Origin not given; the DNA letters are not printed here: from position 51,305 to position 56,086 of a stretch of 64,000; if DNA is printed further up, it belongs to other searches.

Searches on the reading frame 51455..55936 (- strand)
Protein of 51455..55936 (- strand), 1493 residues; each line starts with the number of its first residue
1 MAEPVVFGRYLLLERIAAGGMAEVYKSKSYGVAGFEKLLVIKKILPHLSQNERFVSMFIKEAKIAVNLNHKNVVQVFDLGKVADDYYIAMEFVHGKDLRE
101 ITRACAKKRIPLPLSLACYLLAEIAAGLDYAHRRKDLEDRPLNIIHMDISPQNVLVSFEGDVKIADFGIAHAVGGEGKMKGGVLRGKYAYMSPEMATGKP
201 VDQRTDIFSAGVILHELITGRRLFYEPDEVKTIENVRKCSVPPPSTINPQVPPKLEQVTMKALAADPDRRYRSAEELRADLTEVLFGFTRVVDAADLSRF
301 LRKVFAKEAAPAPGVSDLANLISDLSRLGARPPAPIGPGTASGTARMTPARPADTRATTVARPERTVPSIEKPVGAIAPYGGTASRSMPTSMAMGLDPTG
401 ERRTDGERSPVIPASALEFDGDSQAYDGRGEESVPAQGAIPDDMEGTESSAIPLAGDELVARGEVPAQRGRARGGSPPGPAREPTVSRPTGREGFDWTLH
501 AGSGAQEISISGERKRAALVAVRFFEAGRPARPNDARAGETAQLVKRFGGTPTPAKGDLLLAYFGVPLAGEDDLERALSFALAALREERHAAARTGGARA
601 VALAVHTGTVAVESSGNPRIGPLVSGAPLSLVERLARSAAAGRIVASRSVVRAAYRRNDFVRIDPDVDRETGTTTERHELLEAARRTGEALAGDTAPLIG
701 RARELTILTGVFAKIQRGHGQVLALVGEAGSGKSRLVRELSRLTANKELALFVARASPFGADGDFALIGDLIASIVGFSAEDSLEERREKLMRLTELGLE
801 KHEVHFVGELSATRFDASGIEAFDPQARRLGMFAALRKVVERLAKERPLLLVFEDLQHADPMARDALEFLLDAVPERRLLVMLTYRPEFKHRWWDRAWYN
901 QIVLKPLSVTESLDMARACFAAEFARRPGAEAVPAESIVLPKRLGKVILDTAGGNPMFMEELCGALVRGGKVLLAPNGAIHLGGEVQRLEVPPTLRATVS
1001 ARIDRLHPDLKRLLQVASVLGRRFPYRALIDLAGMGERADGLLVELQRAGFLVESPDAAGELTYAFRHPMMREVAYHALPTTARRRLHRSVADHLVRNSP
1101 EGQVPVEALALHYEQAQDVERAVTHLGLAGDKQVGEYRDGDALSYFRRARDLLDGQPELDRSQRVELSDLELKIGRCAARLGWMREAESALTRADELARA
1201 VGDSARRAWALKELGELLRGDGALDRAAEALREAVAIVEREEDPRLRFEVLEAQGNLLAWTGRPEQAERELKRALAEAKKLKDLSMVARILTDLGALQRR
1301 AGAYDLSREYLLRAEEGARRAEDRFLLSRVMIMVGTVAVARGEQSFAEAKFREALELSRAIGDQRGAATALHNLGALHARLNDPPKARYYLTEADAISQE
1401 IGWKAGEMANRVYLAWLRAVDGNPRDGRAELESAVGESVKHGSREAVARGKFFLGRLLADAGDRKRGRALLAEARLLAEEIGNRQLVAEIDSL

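Call 42: search_protein_families(library=pfam, proteins=[window:51455-55936:-], max_evalue=0.001)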
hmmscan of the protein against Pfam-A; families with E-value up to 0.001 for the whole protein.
window:51455-55936:- (1493 aa): 7 families
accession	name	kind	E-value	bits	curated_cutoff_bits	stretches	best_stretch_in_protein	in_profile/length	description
PF00069.31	Pkinase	-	8.8e-37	127.4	31.7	1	13-274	4-255/263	Protein kinase domain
PF07714.23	PK_Tyr_Ser-Thr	-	3.6e-28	99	23.1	1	13-272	4-250/258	Protein tyrosine and serine/threonine kinase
PF13191.12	AAA_16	-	6.2e-20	72.8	32.6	1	697-881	1-166/167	AAA ATPase domain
PF13424.12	TPR_12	-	7.5e-18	64.9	30.1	3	1346-1394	21-71/77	Tetratricopeptide repeat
PF13401.12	AAA_22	-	5.7e-07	30.4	27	1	718-891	3-128/130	AAA domain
PF17874.7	TPR_MalT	-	3.3e-06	27.1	45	1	1176-1434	48-306/336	MalT-like TPR region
PF07719.23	TPR_2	-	0.00024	21.5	27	0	1368-1394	1-27/34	Tetratricopeptide repeat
